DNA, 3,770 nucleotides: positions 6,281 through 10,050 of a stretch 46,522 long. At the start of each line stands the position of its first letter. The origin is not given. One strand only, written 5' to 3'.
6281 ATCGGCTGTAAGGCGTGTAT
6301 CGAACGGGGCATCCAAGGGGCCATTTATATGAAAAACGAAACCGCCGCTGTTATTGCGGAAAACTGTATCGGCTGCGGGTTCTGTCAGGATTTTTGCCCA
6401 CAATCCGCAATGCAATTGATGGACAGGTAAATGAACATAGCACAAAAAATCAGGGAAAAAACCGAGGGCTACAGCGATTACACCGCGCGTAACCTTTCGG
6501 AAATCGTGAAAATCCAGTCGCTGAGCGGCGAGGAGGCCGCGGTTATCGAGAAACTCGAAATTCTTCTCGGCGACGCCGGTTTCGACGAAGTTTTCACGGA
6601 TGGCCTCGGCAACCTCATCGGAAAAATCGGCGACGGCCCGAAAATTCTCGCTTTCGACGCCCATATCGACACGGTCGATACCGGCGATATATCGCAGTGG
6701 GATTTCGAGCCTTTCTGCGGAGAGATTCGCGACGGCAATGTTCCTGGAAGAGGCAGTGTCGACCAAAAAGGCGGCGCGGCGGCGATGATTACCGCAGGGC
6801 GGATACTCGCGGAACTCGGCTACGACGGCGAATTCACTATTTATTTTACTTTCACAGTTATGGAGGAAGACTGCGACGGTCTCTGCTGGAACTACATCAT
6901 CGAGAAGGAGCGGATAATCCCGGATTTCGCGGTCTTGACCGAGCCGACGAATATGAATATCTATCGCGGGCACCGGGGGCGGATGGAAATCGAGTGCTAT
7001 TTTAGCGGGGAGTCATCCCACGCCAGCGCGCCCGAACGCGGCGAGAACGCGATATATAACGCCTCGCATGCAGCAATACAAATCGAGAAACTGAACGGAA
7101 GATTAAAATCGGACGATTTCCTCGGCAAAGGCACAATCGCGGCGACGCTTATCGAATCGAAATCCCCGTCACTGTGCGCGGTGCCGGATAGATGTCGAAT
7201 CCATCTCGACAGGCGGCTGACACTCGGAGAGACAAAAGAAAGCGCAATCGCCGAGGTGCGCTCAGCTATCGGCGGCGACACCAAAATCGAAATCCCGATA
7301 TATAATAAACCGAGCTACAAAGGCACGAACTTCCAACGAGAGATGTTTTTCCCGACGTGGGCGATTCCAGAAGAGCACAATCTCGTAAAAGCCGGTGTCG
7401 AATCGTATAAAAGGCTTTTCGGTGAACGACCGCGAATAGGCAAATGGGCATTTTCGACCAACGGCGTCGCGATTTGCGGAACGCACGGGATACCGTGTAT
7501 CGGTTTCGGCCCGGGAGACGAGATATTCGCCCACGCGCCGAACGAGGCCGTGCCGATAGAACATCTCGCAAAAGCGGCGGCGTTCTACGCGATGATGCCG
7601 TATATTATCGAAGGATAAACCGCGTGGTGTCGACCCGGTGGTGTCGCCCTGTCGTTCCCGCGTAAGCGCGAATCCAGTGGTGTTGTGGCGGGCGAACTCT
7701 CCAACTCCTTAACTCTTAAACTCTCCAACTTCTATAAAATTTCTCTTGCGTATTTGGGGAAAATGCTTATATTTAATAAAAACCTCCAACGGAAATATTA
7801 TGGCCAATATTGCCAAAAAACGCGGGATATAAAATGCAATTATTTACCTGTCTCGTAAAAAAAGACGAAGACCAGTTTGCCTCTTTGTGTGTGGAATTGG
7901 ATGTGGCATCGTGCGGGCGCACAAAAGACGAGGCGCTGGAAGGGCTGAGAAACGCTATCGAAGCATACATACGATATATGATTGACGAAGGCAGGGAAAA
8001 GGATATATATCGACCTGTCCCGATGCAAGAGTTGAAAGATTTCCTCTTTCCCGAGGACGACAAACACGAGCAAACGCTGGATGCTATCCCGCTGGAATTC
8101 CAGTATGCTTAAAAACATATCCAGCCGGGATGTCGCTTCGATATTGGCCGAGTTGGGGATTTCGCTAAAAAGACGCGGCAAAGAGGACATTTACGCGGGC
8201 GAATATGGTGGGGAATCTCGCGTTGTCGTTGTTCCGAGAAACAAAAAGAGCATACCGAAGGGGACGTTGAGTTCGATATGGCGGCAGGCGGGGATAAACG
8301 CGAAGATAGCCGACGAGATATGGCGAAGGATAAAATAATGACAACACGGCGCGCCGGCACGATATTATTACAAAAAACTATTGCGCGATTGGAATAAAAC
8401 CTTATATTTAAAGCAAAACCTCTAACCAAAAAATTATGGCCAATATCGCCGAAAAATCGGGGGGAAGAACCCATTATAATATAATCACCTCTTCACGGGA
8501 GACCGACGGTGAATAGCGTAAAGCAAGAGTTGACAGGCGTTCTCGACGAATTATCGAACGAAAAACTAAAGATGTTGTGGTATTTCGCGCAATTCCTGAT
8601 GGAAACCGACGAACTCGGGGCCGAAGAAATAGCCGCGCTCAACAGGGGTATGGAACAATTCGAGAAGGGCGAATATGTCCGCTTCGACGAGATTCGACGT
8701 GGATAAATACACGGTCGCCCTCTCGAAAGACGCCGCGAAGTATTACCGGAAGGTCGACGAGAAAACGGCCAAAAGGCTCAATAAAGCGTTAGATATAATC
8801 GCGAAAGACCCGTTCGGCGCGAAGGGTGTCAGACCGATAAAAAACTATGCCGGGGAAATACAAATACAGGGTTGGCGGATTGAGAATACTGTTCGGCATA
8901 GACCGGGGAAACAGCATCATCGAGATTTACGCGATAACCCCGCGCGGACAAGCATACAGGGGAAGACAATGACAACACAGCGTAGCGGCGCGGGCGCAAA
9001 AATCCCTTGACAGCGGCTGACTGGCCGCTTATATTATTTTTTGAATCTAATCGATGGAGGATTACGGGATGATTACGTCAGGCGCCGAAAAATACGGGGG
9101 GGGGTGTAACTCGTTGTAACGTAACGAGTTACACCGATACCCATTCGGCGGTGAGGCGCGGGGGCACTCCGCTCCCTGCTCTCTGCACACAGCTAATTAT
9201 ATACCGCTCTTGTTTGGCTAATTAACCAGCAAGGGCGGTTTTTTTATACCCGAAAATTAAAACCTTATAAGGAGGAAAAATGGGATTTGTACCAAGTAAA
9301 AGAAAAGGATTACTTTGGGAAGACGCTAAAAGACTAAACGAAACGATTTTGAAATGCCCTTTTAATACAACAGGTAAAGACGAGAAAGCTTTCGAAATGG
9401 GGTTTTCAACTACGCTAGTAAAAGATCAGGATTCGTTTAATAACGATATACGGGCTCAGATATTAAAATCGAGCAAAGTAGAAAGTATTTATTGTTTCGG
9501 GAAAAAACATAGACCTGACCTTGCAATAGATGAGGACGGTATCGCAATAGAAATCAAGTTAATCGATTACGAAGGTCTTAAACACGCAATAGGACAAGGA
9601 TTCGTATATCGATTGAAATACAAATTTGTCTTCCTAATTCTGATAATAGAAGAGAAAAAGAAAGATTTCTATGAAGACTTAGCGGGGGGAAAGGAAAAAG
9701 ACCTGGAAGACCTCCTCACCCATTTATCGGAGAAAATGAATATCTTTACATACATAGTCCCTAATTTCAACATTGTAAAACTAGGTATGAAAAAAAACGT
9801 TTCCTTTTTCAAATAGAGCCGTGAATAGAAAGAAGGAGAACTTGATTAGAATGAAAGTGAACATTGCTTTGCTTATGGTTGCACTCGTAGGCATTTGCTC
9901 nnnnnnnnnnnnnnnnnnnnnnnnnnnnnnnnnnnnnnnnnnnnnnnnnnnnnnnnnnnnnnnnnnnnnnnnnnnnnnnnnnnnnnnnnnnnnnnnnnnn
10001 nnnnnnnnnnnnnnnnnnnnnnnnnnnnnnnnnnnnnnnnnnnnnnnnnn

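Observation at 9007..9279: Candidate poly-G phase-variable transcription attenuator in front of a nuclease-like gene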

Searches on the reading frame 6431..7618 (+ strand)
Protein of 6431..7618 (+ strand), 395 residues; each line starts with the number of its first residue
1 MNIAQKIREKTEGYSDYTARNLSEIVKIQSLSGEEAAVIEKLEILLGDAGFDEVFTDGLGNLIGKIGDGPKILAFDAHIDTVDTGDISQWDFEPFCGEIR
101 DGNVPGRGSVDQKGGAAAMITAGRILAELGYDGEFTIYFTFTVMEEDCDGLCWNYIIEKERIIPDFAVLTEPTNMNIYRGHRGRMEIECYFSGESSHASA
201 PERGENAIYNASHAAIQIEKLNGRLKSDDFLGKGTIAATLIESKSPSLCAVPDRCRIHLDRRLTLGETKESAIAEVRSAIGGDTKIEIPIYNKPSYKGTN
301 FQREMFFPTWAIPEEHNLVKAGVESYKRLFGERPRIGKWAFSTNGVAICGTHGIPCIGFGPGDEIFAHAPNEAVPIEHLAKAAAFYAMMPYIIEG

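Call 9: search_protein_families(library=pfam, proteins=[window:6431-7618:+], max_evalue=0.01)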
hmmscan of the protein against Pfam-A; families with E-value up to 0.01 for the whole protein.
window:6431-7618:+ (395 aa): 3 families
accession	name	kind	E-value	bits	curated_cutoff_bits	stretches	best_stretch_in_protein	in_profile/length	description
PF01546.33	Peptidase_M20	-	2.9e-26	93.1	24.6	1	74-388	1-202/206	Peptidase family M20/M25/M40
PF07687.19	M20_dimer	-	8.5e-15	55.1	21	1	180-280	2-99/107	Peptidase dimerisation domain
PF04389.22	Peptidase_M28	-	0.00024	21.3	21.3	1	61-147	1-68/193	Peptidase family M28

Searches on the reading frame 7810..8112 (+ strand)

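Call 9: search_protein_families(library=pfam, proteins=[window:7810-8112:+], max_evalue=0.01)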
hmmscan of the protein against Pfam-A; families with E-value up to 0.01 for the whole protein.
window:7810-8112:+ (100 aa): 1 family
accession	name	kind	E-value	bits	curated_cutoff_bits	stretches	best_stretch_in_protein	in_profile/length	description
PF15919.11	HicB_lk_antitox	-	0.0072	16.9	27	1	32-73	23-62/123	HicB_like antitoxin of bacterial toxin-antitoxin system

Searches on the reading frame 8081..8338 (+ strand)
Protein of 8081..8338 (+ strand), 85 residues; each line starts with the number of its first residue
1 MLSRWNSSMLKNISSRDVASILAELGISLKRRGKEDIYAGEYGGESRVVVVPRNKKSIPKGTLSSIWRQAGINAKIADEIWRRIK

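Call 9: search_protein_families(library=pfam, proteins=[window:8081-8338:+], max_evalue=0.01)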
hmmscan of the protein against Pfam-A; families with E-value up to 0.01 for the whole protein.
window:8081-8338:+ (85 aa): 1 family
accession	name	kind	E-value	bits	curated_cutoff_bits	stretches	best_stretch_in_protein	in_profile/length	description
PF07927.17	HicA_toxin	-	4.5e-10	39.9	27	1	15-72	1-58/58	HicA toxin of bacterial toxin-antitoxin,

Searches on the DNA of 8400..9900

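Call 4: search_rna_families(source=window, start=8400, end=9900, threshold=evalue, max_evalue=10, show_alignments=3)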
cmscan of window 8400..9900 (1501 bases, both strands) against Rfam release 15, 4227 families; matches with E-value up to 10: 2.
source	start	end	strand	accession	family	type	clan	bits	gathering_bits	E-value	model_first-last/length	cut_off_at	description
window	9627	9735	+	RF03531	n00280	Gene; sRNA;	-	22.2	65.2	1.4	1-101/101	no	Clostridioides difficile sRNA included into helicase gene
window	9078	9154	-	RF03563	mir-BART16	Gene; miRNA;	-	18.8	100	2.1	1-87/87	no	mir-BART16 microRNA precursor family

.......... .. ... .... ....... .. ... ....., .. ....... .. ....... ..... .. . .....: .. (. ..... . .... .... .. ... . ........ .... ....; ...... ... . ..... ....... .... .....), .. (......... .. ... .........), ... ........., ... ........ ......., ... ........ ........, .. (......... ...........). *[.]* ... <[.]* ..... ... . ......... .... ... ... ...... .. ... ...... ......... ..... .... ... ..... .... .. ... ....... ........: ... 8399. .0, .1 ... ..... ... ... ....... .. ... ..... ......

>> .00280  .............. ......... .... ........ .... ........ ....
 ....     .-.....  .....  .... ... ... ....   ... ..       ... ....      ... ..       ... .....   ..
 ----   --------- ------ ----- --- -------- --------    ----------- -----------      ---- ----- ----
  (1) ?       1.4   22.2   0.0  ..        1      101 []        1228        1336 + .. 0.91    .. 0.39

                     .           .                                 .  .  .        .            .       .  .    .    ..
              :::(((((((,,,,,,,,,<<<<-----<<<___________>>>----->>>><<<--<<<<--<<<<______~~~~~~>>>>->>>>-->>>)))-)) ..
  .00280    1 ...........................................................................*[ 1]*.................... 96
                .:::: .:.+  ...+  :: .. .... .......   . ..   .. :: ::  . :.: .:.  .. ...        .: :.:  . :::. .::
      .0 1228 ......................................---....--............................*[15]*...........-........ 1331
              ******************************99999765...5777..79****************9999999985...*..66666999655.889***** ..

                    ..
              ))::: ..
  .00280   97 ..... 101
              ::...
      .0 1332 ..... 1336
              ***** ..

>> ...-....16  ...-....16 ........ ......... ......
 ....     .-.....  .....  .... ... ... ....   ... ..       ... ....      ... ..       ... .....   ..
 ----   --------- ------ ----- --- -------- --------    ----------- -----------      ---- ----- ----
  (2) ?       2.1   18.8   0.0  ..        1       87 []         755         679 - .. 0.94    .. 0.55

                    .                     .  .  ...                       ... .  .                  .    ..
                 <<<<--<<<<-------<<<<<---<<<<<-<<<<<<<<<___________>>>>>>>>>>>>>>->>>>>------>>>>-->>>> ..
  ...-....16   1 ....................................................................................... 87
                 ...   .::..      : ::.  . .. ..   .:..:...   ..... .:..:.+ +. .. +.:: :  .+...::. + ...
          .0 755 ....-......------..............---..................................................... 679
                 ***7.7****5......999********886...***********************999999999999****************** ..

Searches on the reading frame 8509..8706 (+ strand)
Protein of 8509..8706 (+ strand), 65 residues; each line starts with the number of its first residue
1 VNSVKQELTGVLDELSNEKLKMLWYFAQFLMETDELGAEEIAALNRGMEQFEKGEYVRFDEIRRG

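Call 9: search_protein_families(library=pfam, proteins=[window:8509-8706:+], max_evalue=0.01)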
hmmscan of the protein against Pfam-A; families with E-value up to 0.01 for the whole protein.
window:8509-8706:+ (65 aa): 0 families

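Call 22: search_protein_families(library=ncbifam, proteins=[window:8509-8706:+], max_evalue=1)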
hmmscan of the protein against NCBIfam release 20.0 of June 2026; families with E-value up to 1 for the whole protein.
window:8509-8706:+ (65 aa): 0 families

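Call 67: find_encoding_contigs(protein=window:8509-8706:+, flank=1500, max_places=10)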
Protein window:8509-8706:+ (65 aa): 4 contigs read that carry it; 3 places shown.
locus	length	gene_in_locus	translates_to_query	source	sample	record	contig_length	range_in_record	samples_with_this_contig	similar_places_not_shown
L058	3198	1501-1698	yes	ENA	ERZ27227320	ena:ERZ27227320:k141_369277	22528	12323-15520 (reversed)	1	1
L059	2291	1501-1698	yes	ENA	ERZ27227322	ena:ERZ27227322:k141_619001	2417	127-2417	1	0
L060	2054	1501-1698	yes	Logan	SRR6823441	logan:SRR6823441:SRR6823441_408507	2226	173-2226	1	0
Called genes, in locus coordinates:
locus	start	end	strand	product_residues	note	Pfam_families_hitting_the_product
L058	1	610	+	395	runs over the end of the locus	PF01546:Peptidase_M20, PF07687:M20_dimer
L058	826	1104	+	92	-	-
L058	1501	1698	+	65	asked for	-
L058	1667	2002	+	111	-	-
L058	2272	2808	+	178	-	-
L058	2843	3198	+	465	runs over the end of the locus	PF17164:DUF5122 (faint), PF18962:Por_Secre_tail (weak)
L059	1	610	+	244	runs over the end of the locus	?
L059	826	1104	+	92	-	-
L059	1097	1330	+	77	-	PF07927:HicA_toxin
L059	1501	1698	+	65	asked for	-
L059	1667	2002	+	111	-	-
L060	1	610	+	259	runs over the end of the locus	?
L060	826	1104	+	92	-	-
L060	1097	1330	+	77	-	PF07927:HicA_toxin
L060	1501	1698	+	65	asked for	-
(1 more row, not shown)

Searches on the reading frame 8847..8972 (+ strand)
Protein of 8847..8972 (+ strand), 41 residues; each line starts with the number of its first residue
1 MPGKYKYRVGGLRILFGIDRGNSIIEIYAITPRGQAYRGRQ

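Call 9: search_protein_families(library=pfam, proteins=[window:8847-8972:+], max_evalue=0.01)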
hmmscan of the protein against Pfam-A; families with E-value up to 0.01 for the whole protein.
window:8847-8972:+ (41 aa): 1 family
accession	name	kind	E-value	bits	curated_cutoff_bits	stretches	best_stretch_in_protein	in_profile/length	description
PF05016.21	ParE_toxin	-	0.0059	17.6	23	1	3-37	56-89/89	ParE toxin of type II toxin-antitoxin system, parDE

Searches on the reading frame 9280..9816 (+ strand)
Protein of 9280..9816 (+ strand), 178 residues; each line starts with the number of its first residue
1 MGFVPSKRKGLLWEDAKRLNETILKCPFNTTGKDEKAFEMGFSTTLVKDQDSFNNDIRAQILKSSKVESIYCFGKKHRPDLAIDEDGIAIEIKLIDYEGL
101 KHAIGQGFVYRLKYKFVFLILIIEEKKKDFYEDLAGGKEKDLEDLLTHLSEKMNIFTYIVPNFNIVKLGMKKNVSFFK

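Call 9: search_protein_families(library=pfam, proteins=[window:9280-9816:+], max_evalue=0.01)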
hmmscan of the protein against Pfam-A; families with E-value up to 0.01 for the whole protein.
window:9280-9816:+ (178 aa): 0 families

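Call 22: search_protein_families(library=ncbifam, proteins=[window:9280-9816:+], max_evalue=1)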
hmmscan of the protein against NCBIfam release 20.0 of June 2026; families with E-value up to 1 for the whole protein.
window:9280-9816:+ (178 aa): 0 families

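Call 23: search_protein_families(library=padloc, proteins=[window:9280-9816:+], max_evalue=1)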
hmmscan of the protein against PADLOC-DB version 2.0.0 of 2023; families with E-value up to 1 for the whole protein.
window:9280-9816:+ (178 aa): 1 family
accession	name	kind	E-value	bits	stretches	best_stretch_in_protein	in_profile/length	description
PDLC02110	Cas7_IIId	-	0.01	14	1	3-94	38-117/171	-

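Call 24: find_related_loci(query=window:9280-9816:+, collection=genome_contigs, flank=3000)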
Query window:9280-9816:+ (178 aa) in genome_contigs; peptide patterns used: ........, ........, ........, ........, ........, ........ (x = any residue, [..] = any of these).
126 stretches matched a pattern; 9 encode a relative of the query (tblastn E <= 1e-3); 9 distinct loci.
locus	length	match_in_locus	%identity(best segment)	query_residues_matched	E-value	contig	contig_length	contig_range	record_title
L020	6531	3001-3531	60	1-178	2e-70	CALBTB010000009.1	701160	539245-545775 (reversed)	MAG TPA_asm: uncultured Gammaproteobacteria bacterium isolate SRR7515933_bin.16_CONCOCT_v1.1_MAG genome assembly, contig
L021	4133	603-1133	59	1-178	5e-67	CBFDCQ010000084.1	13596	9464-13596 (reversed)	MAG TPA_asm: uncultured bacterium isolate SRR26215682_binner13_Refined_62 genome assembly, contig: ERZ25073476.2187, who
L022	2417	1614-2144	57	1-178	2e-67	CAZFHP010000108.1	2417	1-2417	MAG TPA_asm: uncultured Pseudomonadota bacterium isolate SRP077602_co7_600 genome assembly, contig: NODE_152642_length_2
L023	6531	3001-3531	56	1-178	7e-66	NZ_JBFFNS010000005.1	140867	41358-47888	MAG: Sulfurimonas sp. isolate Mix_mud18.2022.04.8 k141_829840_length_140867_cov_80.2870, whole genome shotgun sequence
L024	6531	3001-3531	57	1-178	1e-67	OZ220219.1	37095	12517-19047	MAG: uncultured Kistimonas sp. isolate e62b7baa-360e-4d83-a82e-00d00317f5d4 genome assembly, chromosome: 22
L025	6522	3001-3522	57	1-177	5e-63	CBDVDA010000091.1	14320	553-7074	MAG TPA_asm: uncultured bacterium isolate SRR22302374_binner23_Refined_48 genome assembly, contig: ERZ26661914.2653, who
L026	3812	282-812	51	1-178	5e-55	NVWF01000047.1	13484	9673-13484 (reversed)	MAG: Gammaproteobacteria bacterium isolate NORP44 Contig_source1383C_7799, whole genome shotgun sequence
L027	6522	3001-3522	48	1-165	9e-50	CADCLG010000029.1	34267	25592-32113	MAG: uncultured Spirochaetaceae bacterium isolate RUG14753 genome assembly, contig: RUG14753_asm_29, whole genome shotgu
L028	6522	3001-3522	48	1-165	1e-49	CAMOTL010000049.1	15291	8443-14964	MAG: uncultured Treponema sp. isolate SRR873601_bin.179_metaWRAP_v1.3_MAG genome assembly, contig: NODE_11300_length_152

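Call 65: find_encoding_contigs(protein=window:9280-9816:+, flank=1500, max_places=10)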
Protein window:9280-9816:+ (178 aa): 3 contigs read that carry it; 2 places shown.
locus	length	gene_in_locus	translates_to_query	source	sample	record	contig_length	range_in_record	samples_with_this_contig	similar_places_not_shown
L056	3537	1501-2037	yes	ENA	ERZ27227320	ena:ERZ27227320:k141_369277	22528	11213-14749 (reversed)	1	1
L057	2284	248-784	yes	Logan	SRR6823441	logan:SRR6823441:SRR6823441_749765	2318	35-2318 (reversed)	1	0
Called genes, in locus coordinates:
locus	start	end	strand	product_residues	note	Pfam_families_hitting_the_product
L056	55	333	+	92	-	-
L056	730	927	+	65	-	-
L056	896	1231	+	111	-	-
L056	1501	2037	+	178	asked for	-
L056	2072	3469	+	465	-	PF17164:DUF5122 (faint), PF18962:Por_Secre_tail (weak)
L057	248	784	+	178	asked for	-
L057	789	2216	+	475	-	PF17164:DUF5122 (faint), PF18962:Por_Secre_tail (weak)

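Call 91: search_solved_structures(query=A6, max_evalue=10)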
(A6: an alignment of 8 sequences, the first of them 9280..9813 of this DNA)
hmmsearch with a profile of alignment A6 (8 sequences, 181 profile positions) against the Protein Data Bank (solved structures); distinct sequences matched with E-value up to 10: 0.

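Call 99: predict_structure(alignment_id=A6)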
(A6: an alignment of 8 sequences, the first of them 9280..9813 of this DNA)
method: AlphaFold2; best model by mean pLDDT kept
length: 178 residues; sequences in the alignment: 8
mean_pLDDT: 74.6   pTM: 0.77
mean pLDDT of the five models: 74.6, 73.3, 72.3, 71.1, 66.1
residues with pLDDT >= 90: 6; 70-90: 121; 50-70: 41; < 50: 10
segments of 3 or more residues with pLDDT < 50: 62-67
pLDDT, mean of each block of 10 residues (from residue 1): 65 88 72 64 76 75 50 60 70 70 80 85 82 84 87 88 71 76
secondary structure, 60 per line:
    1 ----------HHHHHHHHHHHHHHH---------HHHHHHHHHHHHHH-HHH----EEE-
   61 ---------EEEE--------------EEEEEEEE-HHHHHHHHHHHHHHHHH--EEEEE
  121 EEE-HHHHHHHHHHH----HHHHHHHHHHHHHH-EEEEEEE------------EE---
elements in order: H11-25 H35-48 E57-59 E70-73 E88-95 H97-113 E116-123 H125-135 H140-153 E155-161

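Call 101: fold_search(model_id=the predicted structure, library=pdb)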
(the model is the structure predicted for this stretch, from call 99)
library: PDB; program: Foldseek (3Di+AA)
matches with E <= 10: 431; with E <= 0.001: 0
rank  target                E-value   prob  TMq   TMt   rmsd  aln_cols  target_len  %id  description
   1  3kb6_B                3.6e-01  0.15  0.33  0.21  12.8       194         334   14  Crystal structure of D-Lactate dehydrogenase from aquifex aeolicus complexed with NAD and Lactic acid (released 2009-11-10)
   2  3mca_A                4.2e-01  0.23  0.28  0.15   5.1        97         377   10  Structure of the Dom34-Hbs1 Complex and implications for its role in No-Go decay (released 2010-10-06)
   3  8rfe_A                4.2e-01  0.09  0.26  0.03  21.1       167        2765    9  CgsiGP2 sample in nanodisc (released 2024-03-20)
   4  7tcb_B                5.0e-01  0.06  0.23  0.24  14.6       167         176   11  Crystal Structure of the YaeQ Family Protein VPA0551 from Vibrio parahaemolyticus (released 2022-01-05)
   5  2q3f_B                5.7e-01  0.15  0.25  0.25   5.4        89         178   18  X-ray crystal structure of putative human Ras-related GTP binding D in complex with GMPPNP (released 2007-06-12)
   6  3g6w_C                5.7e-01  0.13  0.23  0.20   7.2        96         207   14  Asymetric GTP bound structure of UPRTase from Sulfolobus solfataricus containing PRPP-mg2+ in half of the active sites (released 2009-09-01)
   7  2bhn_B                6.5e-01  0.25  0.27  0.25   4.8        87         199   16  XPF from Aeropyrum pernix (released 2005-02-23)
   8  7t3c_E                7.9e-01  0.11  0.26  0.18   5.7       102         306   19  GATOR1-RAG-RAGULATOR - Dual Complex (released 2022-04-06)
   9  2okf_A                8.4e-01  0.13  0.23  0.29   5.0        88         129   17  CRYSTAL STRUCTURE OF A FDXN ELEMENT EXCISION CONTROLLING FACTOR PROTEIN (AVA_3312) FROM ANABAENA VARIABILIS AT 1.60 A  (released 2007-01-30)
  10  7t3b_E                8.4e-01  0.13  0.27  0.19   5.7       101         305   17  GATOR1-RAG-RAGULATOR - GAP Complex (released 2022-04-06)
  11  2p2l_A                8.4e-01  0.11  0.25  0.25   7.0       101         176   13  Rac1-GDP-Zinc Complex (released 2007-05-01)
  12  8e04                  8.4e-01  0.09  0.25  0.04   5.2        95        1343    7  Structure of monomeric LRRK1 (released 2023-08-30)
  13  2bhn_A                9.6e-01  0.20  0.27  0.24   4.9        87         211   16  XPF from Aeropyrum pernix (released 2005-02-23)
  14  2bgw_A                1.0e+00  0.21  0.29  0.24   4.2        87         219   17  XPF from Aeropyrum pernix, complex with DNA (released 2005-02-23)
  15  6ces_C                1.0e+00  0.08  0.22  0.15   6.2        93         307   11  Cryo-EM structure of GATOR1-RAG (released 2018-03-28)
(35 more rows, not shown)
